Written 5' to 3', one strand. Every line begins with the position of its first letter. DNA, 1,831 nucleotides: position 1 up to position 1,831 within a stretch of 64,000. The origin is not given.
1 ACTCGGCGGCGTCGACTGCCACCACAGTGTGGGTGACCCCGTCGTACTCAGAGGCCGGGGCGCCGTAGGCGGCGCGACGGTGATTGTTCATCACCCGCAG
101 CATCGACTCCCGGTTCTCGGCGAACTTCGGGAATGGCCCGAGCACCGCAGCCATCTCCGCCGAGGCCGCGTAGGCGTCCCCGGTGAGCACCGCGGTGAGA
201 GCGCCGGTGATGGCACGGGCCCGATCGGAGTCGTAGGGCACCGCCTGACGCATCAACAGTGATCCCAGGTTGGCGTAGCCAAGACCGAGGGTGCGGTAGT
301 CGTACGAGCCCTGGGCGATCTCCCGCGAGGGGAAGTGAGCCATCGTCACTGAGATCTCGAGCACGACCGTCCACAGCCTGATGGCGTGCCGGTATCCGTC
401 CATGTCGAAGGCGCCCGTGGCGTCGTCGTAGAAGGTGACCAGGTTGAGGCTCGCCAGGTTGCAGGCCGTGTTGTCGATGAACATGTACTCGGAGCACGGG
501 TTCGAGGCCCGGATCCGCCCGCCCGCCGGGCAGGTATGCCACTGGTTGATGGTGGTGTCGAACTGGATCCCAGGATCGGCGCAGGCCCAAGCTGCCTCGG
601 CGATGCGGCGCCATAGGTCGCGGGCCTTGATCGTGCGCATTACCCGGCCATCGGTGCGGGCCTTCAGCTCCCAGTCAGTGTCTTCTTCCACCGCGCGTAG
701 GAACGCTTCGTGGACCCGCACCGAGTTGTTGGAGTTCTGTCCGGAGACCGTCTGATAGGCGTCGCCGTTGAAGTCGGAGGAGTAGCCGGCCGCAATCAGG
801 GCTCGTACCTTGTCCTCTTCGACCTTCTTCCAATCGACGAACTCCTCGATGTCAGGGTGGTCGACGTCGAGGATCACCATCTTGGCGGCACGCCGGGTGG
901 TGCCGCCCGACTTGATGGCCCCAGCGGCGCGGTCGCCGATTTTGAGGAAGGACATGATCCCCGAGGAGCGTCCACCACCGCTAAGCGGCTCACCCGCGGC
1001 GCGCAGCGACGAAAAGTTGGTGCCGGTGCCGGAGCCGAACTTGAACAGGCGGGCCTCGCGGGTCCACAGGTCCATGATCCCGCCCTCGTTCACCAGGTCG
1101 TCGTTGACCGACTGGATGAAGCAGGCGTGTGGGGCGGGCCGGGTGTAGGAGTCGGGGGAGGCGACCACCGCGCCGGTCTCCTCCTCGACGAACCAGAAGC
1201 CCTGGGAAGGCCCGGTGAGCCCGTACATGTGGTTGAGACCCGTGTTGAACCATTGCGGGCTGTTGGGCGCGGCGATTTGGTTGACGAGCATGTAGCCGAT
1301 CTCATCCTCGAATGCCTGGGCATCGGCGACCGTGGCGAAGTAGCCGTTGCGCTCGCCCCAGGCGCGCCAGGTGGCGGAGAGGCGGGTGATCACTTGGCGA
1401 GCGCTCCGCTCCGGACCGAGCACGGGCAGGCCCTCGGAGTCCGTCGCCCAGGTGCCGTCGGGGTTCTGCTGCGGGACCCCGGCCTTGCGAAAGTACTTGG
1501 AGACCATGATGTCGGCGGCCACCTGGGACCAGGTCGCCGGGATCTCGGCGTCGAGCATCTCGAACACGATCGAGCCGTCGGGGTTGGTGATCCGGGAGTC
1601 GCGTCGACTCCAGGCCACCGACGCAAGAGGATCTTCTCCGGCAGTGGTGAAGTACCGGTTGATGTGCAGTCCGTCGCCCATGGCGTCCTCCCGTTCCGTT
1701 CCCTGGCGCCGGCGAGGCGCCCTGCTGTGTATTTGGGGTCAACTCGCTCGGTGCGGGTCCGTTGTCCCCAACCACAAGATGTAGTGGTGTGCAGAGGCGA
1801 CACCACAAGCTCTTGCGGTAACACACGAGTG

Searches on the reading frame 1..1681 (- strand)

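Call 25: search_protein_families(library=pfam, proteins=[window:1-1681:-], max_evalue=0.001)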
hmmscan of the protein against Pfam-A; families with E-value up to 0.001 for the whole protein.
window:1-1681:- (560 aa): 2 families
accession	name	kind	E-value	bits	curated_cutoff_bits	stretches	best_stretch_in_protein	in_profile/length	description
PF02867.20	Ribonuc_red_lgC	-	5e-91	306.3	23.9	1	186-529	2-346/523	Ribonucleotide reductase, barrel domain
PF08471.15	Ribonuc_red_2_N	-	1e-34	119.3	27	1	35-135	1-103/103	Class II vitamin B12-dependent ribonucleotide reductase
